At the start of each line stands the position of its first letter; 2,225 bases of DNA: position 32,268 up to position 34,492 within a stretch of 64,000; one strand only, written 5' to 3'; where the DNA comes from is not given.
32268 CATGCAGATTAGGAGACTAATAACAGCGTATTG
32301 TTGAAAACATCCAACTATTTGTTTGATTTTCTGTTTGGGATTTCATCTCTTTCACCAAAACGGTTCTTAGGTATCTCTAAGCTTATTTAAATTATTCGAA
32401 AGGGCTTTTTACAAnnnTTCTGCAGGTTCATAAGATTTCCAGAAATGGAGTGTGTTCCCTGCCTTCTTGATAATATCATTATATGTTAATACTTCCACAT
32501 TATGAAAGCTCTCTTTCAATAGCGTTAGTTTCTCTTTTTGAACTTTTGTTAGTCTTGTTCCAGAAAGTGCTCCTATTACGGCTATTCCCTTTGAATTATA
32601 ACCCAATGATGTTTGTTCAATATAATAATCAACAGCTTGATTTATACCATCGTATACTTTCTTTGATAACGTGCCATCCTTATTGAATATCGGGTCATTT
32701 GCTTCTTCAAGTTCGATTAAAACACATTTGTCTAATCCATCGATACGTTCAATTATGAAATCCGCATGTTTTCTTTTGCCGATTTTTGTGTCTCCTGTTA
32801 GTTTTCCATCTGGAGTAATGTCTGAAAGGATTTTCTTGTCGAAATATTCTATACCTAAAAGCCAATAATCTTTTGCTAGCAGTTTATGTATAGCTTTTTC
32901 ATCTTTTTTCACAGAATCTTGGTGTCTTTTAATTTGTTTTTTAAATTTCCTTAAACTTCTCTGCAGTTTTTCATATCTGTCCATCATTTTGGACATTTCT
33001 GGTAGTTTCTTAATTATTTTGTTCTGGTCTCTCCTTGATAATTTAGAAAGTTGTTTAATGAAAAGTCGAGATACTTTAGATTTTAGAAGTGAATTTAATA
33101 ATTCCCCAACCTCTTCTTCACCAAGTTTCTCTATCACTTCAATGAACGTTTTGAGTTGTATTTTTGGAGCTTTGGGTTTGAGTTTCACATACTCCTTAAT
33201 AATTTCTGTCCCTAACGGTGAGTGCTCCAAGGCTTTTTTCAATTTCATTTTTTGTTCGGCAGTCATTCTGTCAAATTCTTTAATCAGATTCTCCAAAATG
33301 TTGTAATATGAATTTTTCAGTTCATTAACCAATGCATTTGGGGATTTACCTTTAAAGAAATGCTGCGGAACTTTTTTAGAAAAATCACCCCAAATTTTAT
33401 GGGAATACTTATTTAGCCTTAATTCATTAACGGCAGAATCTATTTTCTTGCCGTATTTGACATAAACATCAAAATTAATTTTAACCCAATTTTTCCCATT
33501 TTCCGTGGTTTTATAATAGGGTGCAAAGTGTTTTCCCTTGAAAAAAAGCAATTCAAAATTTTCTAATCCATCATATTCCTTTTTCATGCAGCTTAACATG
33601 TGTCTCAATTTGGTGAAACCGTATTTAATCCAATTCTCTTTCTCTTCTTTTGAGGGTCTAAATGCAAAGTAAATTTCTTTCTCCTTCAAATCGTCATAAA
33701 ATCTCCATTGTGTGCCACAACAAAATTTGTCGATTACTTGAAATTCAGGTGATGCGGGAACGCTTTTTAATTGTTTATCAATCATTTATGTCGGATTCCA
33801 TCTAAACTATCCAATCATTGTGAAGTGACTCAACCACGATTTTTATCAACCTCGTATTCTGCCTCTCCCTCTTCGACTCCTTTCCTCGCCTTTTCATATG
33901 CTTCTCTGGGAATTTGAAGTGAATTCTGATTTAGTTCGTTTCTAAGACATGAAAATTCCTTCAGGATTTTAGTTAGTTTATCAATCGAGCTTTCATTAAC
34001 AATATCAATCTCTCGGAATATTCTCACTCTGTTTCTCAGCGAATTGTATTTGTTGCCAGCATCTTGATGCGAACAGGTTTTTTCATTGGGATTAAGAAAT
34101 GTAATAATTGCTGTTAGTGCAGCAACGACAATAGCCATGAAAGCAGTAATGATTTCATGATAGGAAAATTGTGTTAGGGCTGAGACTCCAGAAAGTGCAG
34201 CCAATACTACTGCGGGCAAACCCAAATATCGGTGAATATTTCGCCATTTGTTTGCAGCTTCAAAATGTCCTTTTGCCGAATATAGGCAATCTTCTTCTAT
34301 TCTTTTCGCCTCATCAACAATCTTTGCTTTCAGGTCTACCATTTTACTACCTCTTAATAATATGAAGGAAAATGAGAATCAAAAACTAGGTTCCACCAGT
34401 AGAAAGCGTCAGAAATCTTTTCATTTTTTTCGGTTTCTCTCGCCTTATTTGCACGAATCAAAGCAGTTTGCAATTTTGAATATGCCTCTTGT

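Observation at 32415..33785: Shedu-like (DUF4263) nuclease directly downstream of the SMODS-SLATT pair, with a non-canonical catalytic motif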

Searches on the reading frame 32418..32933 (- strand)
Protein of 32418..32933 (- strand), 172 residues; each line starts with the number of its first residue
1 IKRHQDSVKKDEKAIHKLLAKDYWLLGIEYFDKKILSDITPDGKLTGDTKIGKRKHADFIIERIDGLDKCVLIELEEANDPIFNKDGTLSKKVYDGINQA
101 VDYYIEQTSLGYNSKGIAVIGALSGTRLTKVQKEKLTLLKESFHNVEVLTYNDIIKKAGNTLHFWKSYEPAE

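Call 64: search_protein_representatives(protein=window:32418-32933:-)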
Query: 172 residues. Proteins with E-value up to 0.001 (for the whole library): 45; up to 1e-10: 23; up to 1e-30: 13. The best 45 are listed.
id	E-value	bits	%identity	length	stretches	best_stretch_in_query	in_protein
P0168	2.1e-52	193.8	76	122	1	53-170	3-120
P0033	5.4e-52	192.5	46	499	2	2-167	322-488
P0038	1.8e-51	190.9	57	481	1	2-168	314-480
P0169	4.4e-51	189.6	57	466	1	4-168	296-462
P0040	5.0e-48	179.6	57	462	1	1-169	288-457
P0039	3.6e-46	173.6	58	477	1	6-170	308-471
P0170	7.1e-41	156.4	51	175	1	4-167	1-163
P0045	3.6e-40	154.1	54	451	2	1-169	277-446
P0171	2.8e-38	147.9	49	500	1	1-166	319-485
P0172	2.0e-35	138.6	66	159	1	71-170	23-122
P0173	5.5e-35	137.2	49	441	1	1-170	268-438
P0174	1.2e-34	136.0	43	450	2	5-168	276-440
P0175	5.5e-34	133.9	46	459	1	1-169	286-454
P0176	2.1e-30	122.3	44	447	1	2-170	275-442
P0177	2.1e-30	122.3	43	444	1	3-170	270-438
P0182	1.4e-22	96.8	41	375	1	2-168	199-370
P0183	4.3e-21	92.0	39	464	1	9-170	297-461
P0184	4.0e-19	85.6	36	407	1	7-166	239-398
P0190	4.5e-06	43.1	39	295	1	49-158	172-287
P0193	1.2e-05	41.7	33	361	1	46-159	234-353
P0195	3.0e-05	40.4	37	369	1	44-158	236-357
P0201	2.6e-04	37.4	31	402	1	9-165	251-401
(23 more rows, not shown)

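Call 79: find_encoding_contigs(protein=P0183, flank=5000, max_places=2)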
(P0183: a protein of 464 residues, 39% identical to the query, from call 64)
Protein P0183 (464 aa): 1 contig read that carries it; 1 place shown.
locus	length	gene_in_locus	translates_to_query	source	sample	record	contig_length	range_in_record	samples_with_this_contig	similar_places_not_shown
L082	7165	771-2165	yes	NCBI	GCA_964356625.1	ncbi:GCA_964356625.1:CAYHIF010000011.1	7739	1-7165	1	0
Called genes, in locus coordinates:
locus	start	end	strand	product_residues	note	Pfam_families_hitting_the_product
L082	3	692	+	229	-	?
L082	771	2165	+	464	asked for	PF14082:SduA_C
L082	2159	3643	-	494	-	-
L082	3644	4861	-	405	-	-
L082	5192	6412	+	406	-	PF13240:Zn_Ribbon_1 (weak), PF01841:Transglut_core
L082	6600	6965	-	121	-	-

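Call 80: find_encoding_contigs(protein=P0184, flank=5000, max_places=2)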
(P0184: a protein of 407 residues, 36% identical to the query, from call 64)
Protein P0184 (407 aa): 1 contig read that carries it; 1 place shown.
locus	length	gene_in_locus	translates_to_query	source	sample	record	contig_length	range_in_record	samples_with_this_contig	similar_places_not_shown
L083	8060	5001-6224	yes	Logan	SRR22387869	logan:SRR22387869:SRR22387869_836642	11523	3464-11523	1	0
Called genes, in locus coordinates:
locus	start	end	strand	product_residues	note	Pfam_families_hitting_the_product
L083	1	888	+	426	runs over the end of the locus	PF01841:Transglut_core (weak)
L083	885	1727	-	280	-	-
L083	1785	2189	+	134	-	PF21984:DnaD_N (faint)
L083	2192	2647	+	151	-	-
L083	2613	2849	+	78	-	PF00125:Histone (weak), PF00808:CBFD_NFYB_HMF (faint)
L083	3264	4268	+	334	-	PF14082:SduA_C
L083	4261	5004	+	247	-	-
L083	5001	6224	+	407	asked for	PF14082:SduA_C (faint)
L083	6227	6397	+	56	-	-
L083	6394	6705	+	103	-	-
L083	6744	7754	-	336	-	PF07885:Ion_trans_2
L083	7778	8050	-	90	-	-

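Call 89: search_protein_families(library=pfam, proteins=[P0190, P0193, P0195, P0201, P0175, P0182], max_evalue=0.001)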
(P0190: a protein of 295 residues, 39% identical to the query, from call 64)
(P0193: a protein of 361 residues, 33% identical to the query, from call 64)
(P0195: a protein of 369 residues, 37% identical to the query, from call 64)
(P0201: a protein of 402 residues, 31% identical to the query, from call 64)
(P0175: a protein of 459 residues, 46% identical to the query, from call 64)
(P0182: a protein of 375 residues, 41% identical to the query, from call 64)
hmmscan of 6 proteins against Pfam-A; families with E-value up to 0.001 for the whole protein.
P0190 (295 aa): 1 family
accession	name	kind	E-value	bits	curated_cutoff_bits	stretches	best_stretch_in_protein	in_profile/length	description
PF14082.12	SduA_C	-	3.2e-18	66.8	27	1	144-283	3-158/159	Shedu protein SduA, C-terminal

P0193 (361 aa): 1 family
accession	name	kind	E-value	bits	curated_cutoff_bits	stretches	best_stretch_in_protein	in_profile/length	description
PF14082.12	SduA_C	-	2.5e-18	67.2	27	1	211-349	3-159/159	Shedu protein SduA, C-terminal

P0195 (369 aa): 1 family
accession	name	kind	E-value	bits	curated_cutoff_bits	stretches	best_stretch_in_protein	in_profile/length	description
PF14082.12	SduA_C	-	3.6e-19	69.9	27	1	214-353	2-158/159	Shedu protein SduA, C-terminal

P0201 (402 aa): 1 family
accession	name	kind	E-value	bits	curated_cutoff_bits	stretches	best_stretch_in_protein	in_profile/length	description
PF14082.12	SduA_C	-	3.3e-09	37.5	27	1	253-391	3-159/159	Shedu protein SduA, C-terminal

P0175 (459 aa): 1 family
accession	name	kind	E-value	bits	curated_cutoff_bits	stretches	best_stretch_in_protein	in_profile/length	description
PF14082.12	SduA_C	-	3.7e-09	37.4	27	1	295-439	2-158/159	Shedu protein SduA, C-terminal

P0182 (375 aa): 1 family
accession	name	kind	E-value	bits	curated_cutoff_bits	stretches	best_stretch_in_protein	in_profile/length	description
PF14082.12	SduA_C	-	8.8e-14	52.4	27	1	207-356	2-158/159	Shedu protein SduA, C-terminal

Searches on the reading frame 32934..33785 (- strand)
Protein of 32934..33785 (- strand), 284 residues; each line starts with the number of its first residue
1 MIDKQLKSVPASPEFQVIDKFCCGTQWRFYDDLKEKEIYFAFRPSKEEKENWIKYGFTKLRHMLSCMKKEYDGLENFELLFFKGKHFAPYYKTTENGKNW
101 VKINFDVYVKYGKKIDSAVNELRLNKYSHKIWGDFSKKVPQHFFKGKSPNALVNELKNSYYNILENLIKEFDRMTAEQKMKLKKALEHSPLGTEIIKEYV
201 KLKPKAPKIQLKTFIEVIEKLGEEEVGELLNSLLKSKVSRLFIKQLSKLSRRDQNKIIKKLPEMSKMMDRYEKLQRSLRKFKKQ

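Call 44: find_homologous_proteins(query=window:32934-33785:-, max_evalue=0.001)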
Query window:32934-33785:- (284 aa): 15 proteins with E <= 0.001 among 1829 candidates.
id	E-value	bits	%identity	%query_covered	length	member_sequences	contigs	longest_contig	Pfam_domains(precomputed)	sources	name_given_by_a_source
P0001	1.8e-182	623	100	100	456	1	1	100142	PF14082.13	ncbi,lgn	-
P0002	7.8e-111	388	63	97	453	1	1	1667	PF14082.13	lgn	-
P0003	2.2e-108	380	65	94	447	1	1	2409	-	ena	-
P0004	1.4e-106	374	61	96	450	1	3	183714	PF14082.13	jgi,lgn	jgi:hypothetical protein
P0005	9.4e-101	355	61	95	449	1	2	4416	PF14082.13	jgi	-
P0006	1.4e-95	338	58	95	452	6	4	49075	PF14082.13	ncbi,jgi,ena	-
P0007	4.8e-93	330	56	95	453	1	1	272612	PF14082.13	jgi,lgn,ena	-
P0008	1.6e-85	305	51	94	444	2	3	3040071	PF14082.13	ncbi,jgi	ncbi:MAG: Shedu anti-phage system protein SduA domain-containing protein [Candidatus Bathyarchaeia a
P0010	1.0e-84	302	53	97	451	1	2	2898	PF14082.13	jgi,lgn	jgi:hypothetical protein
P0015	3.9e-69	251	47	93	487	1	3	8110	PF14082.13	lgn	-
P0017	3.2e-64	235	45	93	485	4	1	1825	-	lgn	-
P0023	1.6e-56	210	41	95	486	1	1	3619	-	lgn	-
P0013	4.2e-55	205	63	53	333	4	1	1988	PF14082.13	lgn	-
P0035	5.4e-46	175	38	97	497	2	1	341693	PF14082.13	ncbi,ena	-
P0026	2.9e-24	104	77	26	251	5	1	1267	PF14082.13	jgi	jgi:hypothetical protein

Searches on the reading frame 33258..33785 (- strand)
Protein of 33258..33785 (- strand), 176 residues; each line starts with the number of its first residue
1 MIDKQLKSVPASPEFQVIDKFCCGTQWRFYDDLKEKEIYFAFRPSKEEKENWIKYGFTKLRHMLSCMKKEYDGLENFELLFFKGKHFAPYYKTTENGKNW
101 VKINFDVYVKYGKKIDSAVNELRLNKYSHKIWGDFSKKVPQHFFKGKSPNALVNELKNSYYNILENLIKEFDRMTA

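Call 72: predict_structure(alignment_id=A2)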
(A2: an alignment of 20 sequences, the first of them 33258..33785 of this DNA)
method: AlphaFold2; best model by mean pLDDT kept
length: 176 residues; sequences in the alignment: 20
mean_pLDDT: 89.3   pTM: 0.81
mean pLDDT of the five models: 89.3, 89.2, 89.1, 88.7, 88.2
residues with pLDDT >= 90: 125; 70-90: 36; 50-70: 11; < 50: 4
segments of 3 or more residues with pLDDT < 50: none
pLDDT, mean of each block of 10 residues (from residue 1): 54 92 96 97 98 97 97 97 94 94 97 91 77 92 95 87 73 70
secondary structure, 60 per line:
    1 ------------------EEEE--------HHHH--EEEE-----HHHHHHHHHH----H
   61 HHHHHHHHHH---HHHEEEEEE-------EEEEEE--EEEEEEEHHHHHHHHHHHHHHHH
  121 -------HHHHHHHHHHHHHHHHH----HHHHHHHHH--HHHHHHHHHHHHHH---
elements in order: E19-22 H31-34 E37-40 H46-55 H60-70 E77-82 E90-95 E98-104 H105-120 H128-144 H149-157 H160-173

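Call 75: fold_search(model_id=the predicted structure, library=pdb)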
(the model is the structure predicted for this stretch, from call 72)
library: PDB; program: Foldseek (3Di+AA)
matches with E <= 10: 365; with E <= 0.001: 0
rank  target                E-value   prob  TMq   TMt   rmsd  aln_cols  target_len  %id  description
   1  8i8b_I                9.0e-02  0.51  0.27  0.29   9.2       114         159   10  Outer shell and inner layer structures of Autographa californica multiple nucleopolyhedrovirus (AcMNPV) (released 2023-12-13)
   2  8vwi_Q                1.8e-01  0.33  0.30  0.29  13.8       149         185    9  The base complex of the AcMNPV baculovirus nucleocapsid (Class 1, localised reconstruction) (released 2024-11-06)
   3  7xyo_B                1.9e-01  0.16  0.23  0.11  12.6       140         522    9  Crystal Structure of a M61 aminopeptidase family member from Myxococcus fulvus (released 2023-06-07)
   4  8vwj_S                2.9e-01  0.18  0.27  0.23  13.0       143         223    9  The base complex of the AcMNPV baculovirus nucleocapsid (Class 2, localised reconstruction) (released 2024-11-06)
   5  7xyo_A                2.9e-01  0.12  0.23  0.11  14.0       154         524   10  Crystal Structure of a M61 aminopeptidase family member from Myxococcus fulvus (released 2023-06-07)
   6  4l7a_B                3.9e-01  0.18  0.22  0.16  10.5        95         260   15  Crystal structure of a putative zinc-binding metallo-peptidase (BACCAC_01431) from Bacteroides caccae ATCC 43185 at 2. (released 2013-07-03)
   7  6jak_B                4.2e-01  0.09  0.16  0.08   6.8        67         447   16  OtsA apo structure (released 2019-12-04)
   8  8v7q_C                4.4e-01  0.07  0.16  0.15  21.4       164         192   14  IpaD (122-321) Pi-helix Mutant (delta Q148) Apo Structure (released 2024-08-21)
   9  1gz5_A                4.7e-01  0.07  0.16  0.08  10.4       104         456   14  Trehalose-6-phosphate synthase. OtsA (released 2003-02-07)
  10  1uqt_B                4.7e-01  0.06  0.13  0.08  10.4       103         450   14  Trehalose-6-phosphate from E. coli bound with UDP-2-fluoro glucose. (released 2003-12-12)
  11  4l7a_A                5.3e-01  0.09  0.20  0.14  16.1       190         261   11  Crystal structure of a putative zinc-binding metallo-peptidase (BACCAC_01431) from Bacteroides caccae ATCC 43185 at 2. (released 2013-07-03)
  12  8i8c_M                5.7e-01  0.18  0.22  0.18   5.3        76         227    9  Plug structure of the Autographa californica multiple nucleopolyhedrovirus (AcMNPV) (released 2023-12-13)
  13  5osh_A                5.7e-01  0.14  0.10  0.10   7.0        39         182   13  Structure of retromer VPS29-VPS35C subunits complexed with RidL N-terminal domain (1-236) (released 2017-12-13)
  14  1gz5_B                5.7e-01  0.08  0.16  0.08   6.8        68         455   16  Trehalose-6-phosphate synthase. OtsA (released 2003-02-07)
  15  8vwi_h                6.0e-01  0.11  0.26  0.21  15.9       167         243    8  The base complex of the AcMNPV baculovirus nucleocapsid (Class 1, localised reconstruction) (released 2024-11-06)
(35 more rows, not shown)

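Call 85: fold_search(model_id=the predicted structure, library=viral)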
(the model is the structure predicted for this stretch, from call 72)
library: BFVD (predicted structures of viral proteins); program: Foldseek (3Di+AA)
matches with E <= 10: 479; with E <= 0.001: 0
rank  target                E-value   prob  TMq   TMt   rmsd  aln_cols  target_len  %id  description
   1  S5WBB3                6.4e-03  0.77  0.24  0.14  12.4       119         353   13  Putative peptidase [Pseudomonas phage PaBG]
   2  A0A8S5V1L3            6.4e-03  0.72  0.22  0.34  11.7       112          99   12  SprT-like family protein [Myoviridae sp. ctJ2i1]
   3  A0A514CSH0            7.2e-03  0.57  0.23  0.14  17.3       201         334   12  Uncharacterized protein [Achromobacter phage Motura]
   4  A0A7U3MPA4            7.6e-03  0.51  0.25  0.15  16.4       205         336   14  (no name in the UniProt tables at hand)
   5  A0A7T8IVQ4            5.8e-02  0.23  0.22  0.14  12.7       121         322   13  Putative endopeptidase family M34 [Erwinia phage pEa_SNUABM_5]
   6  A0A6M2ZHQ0            6.2e-02  0.47  0.22  0.31  13.9        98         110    7  Transcriptional regulator of DNA damage repair [Synechococcus phage S-SCSM1]
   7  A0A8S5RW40            7.9e-02  0.28  0.27  0.20  14.8       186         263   13  Uncharacterized protein [Siphoviridae sp. ctHip2]
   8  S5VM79                7.9e-02  0.18  0.20  0.10  11.6       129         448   11  Uncharacterized protein [Pseudomonas phage PaBG]
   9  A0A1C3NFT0            1.1e-01  0.44  0.27  0.15   7.3       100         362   10  (no name in the UniProt tables at hand)
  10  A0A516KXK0            1.3e-01  0.12  0.18  0.04  14.6       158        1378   11  (no name in the UniProt tables at hand)
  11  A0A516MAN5            1.6e-01  0.16  0.19  0.12  17.6       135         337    6  (no name in the UniProt tables at hand)
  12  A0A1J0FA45            1.9e-01  0.60  0.26  0.27   8.6        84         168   12  (no name in the UniProt tables at hand)
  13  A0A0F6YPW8            2.2e-01  0.18  0.21  0.25  14.1       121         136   12  Uncharacterized protein [Sinorhizobium phage phiN3]
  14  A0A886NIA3            2.2e-01  0.16  0.18  0.14  18.0       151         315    9  (no name in the UniProt tables at hand)
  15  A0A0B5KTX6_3          2.2e-01  0.14  0.20  0.03  14.7       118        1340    8  RNA-directed RNA polymerase L [Xinzhou Spider Virus]
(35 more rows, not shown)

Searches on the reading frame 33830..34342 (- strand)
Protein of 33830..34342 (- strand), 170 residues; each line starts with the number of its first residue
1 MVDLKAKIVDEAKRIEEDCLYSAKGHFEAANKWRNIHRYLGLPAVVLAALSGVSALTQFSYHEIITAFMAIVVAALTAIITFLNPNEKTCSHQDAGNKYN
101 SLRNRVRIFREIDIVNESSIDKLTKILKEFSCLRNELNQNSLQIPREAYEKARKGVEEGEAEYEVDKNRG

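Call 3: search_protein_families(library=pfam, proteins=[window:33830-34342:-], max_evalue=1)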
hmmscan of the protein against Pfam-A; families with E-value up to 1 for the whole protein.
window:33830-34342:- (170 aa): 7 families
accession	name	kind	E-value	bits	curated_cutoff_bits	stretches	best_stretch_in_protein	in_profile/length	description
PF18186.6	SLATT_4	-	2.7e-08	34.1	27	1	19-160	12-157/165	SMODS and SLOG-associating 2TM effector domain family 4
PF14015.11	DUF4231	-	0.00035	21.4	24.7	1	28-88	8-70/103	Protein of unknown function (DUF4231)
PF25592.1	DUF7937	-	0.014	14.7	31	1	29-82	134-188/402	Domain of unknown function (DUF7937)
PF18181.6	SLATT_1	-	0.029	14.8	26.3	1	24-106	18-95/122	SMODS and SLOG-associating 2TM effector domain 1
PF18949.5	DUF5693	-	0.087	11.7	29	1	39-93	341-394/609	Family of unknown function (DUF5693)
PF13630.11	SdpI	-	0.1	13.2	28.2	1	33-80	22-68/71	SdpI/YfhL protein family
PF06703.16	SPC25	-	0.11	12.7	24.3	1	24-84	17-77/159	Microsomal signal peptidase 25 kDa subunit (SPC25)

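Call 4: search_protein_families(library=padloc, proteins=[window:33830-34342:-], max_evalue=1)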
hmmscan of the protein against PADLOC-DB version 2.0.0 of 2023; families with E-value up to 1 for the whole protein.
window:33830-34342:- (170 aa): 10 families
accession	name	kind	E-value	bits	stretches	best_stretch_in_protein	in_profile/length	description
PDLC00712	Effector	-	3.8e-66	220.4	1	6-168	10-169/171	2TM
PDLC00710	Effector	-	2.2e-38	129.8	1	6-168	12-172/176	2TM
PDLC00677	Effector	-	1.4e-36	124.3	1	7-168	9-168/170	2TM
PDLC03811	RTasSLATT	-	4.4e-18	63.5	1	7-160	8-157/158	DRT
PDLC00706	Effector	-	8.3e-18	62.7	1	2-169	2-167/172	2TM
PDLC00696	Effector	-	1.1e-09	36.2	1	19-160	21-166/189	2TM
PDLC00690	Effector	-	4.3e-07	27.9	1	42-165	47-170/187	2TM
PDLC00684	Effector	-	0.00087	17.2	1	54-125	65-135/198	2TM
PDLC03819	RTasSLATT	-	0.00094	16.9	1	46-140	44-125/176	DRT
PDLC00668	Effector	-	0.011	13.7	1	46-100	46-99/184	2TM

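Call 45: search_protein_families(library=ncbifam, proteins=[window:33830-34342:-], max_evalue=0.001)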
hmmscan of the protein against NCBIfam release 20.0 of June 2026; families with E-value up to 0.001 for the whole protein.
window:33830-34342:- (170 aa): 3 families
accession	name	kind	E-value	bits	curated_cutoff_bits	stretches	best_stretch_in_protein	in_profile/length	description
NF033632.1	SLATT_4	domain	2.6e-42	144.3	55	1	11-160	1-154/154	SLATT domain-containing protein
NF033634.1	SLATT_1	domain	0.00023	21.1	41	1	31-109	18-101/132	SLATT domain-containing protein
TIGR04402.2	mob_CxxC_CxxC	subfamily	0.00046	20.5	70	1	29-128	24-118/180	mobilome CxxCx(11)CxxC protein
